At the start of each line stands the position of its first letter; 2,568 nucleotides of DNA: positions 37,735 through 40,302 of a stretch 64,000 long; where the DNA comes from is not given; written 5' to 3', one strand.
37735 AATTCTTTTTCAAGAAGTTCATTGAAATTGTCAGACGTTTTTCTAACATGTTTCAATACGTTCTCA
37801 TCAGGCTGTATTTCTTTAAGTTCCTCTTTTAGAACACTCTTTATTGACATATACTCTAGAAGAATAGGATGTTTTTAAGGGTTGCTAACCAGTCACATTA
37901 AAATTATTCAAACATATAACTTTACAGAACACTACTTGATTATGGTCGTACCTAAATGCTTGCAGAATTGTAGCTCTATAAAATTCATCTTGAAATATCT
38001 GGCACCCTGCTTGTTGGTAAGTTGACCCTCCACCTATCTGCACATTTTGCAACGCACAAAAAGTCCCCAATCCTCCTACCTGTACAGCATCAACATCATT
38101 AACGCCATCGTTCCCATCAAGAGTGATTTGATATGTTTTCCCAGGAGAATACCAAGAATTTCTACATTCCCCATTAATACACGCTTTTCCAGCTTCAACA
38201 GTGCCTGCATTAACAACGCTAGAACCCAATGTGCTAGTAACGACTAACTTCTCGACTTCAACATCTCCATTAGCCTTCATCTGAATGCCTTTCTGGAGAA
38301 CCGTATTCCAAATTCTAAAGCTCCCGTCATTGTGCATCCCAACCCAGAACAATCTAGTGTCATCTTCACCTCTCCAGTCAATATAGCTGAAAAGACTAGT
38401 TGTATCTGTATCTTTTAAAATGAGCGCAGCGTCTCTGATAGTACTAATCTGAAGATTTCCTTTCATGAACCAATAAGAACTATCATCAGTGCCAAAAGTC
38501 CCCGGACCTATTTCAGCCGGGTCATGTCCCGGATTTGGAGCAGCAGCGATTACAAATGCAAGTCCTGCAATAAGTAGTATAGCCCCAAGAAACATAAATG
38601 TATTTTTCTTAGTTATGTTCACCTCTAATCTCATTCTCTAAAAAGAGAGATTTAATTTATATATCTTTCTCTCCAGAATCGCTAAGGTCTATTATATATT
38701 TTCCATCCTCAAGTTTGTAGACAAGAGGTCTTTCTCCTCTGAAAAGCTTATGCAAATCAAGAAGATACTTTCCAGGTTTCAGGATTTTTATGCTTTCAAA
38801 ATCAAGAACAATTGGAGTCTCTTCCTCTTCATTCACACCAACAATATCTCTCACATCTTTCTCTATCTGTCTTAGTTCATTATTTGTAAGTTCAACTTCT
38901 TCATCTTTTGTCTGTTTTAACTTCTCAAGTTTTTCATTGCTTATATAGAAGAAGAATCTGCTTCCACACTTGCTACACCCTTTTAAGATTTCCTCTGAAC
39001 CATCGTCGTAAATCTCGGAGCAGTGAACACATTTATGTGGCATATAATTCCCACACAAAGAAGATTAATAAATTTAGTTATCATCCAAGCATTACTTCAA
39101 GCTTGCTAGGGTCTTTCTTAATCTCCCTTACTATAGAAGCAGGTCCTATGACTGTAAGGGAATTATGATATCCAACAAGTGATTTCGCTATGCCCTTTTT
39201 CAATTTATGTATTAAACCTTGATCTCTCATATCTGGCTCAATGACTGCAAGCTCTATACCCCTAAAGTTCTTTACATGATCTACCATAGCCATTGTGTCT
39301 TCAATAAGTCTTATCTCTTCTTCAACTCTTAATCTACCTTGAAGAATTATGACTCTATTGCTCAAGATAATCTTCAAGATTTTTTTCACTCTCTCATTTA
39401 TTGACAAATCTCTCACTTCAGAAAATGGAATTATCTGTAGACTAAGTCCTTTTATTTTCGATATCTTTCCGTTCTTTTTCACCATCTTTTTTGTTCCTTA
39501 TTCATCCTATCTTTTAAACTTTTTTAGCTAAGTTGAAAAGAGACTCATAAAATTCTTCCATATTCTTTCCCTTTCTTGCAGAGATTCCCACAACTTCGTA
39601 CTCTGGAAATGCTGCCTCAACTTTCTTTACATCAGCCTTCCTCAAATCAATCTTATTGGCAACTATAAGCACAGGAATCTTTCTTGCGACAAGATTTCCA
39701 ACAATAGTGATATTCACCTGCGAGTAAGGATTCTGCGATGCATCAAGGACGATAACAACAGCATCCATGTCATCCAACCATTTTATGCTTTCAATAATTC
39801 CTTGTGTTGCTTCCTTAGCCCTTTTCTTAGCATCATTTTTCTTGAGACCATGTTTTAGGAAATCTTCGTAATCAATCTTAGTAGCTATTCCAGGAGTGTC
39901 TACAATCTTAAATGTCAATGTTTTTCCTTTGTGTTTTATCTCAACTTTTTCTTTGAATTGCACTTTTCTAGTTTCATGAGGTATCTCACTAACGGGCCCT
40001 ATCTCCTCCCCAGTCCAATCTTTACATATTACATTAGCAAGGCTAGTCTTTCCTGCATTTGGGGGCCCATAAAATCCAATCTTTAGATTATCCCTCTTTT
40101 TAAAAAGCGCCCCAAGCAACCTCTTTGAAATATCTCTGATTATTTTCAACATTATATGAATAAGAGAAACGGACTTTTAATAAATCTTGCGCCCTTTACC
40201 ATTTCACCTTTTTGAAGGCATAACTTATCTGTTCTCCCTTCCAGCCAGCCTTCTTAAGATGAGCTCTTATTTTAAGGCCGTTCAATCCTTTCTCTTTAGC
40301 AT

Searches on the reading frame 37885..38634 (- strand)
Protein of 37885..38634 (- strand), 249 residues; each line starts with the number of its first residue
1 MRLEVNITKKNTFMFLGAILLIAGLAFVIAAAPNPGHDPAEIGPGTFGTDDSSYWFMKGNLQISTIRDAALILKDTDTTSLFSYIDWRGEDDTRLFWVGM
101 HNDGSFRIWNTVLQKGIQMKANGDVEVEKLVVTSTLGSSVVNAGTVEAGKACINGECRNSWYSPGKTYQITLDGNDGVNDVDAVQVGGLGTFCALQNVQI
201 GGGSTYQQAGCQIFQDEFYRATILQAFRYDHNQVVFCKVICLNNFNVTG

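Call 18: search_protein_families(library=pfam, proteins=[window:37885-38634:-], max_evalue=0.01)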
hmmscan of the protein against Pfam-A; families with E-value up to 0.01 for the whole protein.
window:37885-38634:- (249 aa): 0 families

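Call 39: search_solved_structures(query=window:37885-38634:-, max_evalue=1)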
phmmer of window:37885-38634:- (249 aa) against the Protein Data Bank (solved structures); distinct sequences matched with E-value up to 1: 6.
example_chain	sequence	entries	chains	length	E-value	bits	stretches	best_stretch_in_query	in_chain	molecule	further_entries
4kio_A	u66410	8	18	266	0.7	12.7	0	40-75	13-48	Tyrosine-protein kinase ITK/TSK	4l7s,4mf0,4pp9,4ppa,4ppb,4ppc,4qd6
3v5j_A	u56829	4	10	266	0.71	12.6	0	40-75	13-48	Tyrosine-protein kinase ITK/TSK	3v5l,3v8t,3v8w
4hct_A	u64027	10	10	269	0.72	12.6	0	40-75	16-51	Tyrosine-protein kinase ITK/TSK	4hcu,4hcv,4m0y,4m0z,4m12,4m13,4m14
3t9t_A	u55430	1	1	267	0.72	12.6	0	40-75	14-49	Tyrosine-protein kinase ITK/TSK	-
1sm2_A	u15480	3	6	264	0.73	12.6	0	40-75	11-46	Tyrosine-protein kinase ITK/TSK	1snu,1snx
3miy_A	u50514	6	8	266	0.75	12.6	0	40-75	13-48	Tyrosine-protein kinase ITK/TSK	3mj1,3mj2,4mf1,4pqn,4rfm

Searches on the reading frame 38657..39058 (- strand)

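Call 18: search_protein_families(library=pfam, proteins=[window:38657-39058:-], max_evalue=0.01)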
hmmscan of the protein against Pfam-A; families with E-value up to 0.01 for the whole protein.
window:38657-39058:- (133 aa): 3 families
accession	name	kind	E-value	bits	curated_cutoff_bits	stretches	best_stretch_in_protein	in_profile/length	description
PF09845.14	OapC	-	2.9e-26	92.7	23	1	7-126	1-128/133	Origin-associated protein OapC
PF22289.1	DmmA-like_C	-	0.0033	17.8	27.4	1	10-36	4-29/44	Dimethylamine monooxygenase subunit DmmA-like, C-terminal domain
PF10083.14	DUF2321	-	0.0097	16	24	0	22-74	64-114/157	Uncharacterized protein conserved in bacteria (DUF2321)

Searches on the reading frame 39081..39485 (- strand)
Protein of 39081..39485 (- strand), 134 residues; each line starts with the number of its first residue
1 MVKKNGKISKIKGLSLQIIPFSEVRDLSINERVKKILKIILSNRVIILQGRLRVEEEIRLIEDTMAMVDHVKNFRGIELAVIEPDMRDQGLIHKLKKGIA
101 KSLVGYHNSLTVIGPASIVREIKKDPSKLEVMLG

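Call 18: search_protein_families(library=pfam, proteins=[window:39081-39485:-], max_evalue=0.01)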
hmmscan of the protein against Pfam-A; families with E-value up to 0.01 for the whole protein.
window:39081-39485:- (134 aa): 1 family
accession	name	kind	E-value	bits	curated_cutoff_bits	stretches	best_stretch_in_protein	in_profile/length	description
PF09846.14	OapB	-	1.6e-14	54.1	27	1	27-130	4-100/104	Origin-associated protein OapB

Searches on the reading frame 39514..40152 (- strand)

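Call 18: search_protein_families(library=pfam, proteins=[window:39514-40152:-], max_evalue=0.01)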
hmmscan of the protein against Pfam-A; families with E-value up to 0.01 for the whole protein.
window:39514-40152:- (212 aa): 12 families
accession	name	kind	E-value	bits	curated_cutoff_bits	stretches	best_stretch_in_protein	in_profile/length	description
PF01926.29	MMR_HSR1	-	1.4e-15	57.8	21.9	1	24-167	1-113/113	50S ribosome-binding GTPase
PF00009.33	GTP_EFTU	-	4.9e-10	39.7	26.5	1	123-209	87-186/188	Elongation factor Tu GTP binding domain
PF02421.24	FeoB_N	-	9.7e-08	32.1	27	1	24-203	2-154/156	Ferrous iron transport protein B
PF03193.22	RsgA_GTPase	-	1.2e-06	28.8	30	1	129-205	23-104/174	RsgA GTPase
PF08477.19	Roc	-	1.3e-05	25.8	27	1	24-88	1-65/119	Ras of Complex, Roc, domain of DAPkinase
PF16897.10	MMR_HSR1_Xtn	-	1.6e-05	25.3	35.2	1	159-207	56-102/106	C-terminal region of MMR_HSR1 domain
PF00004.35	AAA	-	9.7e-05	23.3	21.2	1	27-169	3-112/131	ATPase family associated with various cellular activities (AAA)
PF00735.24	Septin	-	9.8e-05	22.2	26.2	1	28-98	10-81/280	Septin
PF00071.28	Ras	-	0.0002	21.4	21.6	0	142-207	86-158/162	Ras family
PF09439.16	SRPRB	-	0.00094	19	25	0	27-200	8-151/178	Signal recognition particle receptor beta subunit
PF00025.27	Arf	-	0.0018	18.2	22.3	0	126-175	79-132/174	ADP-ribosylation factor family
PF00350.29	Dynamin_N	-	0.0063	17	27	0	78-166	100-166/168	Dynamin family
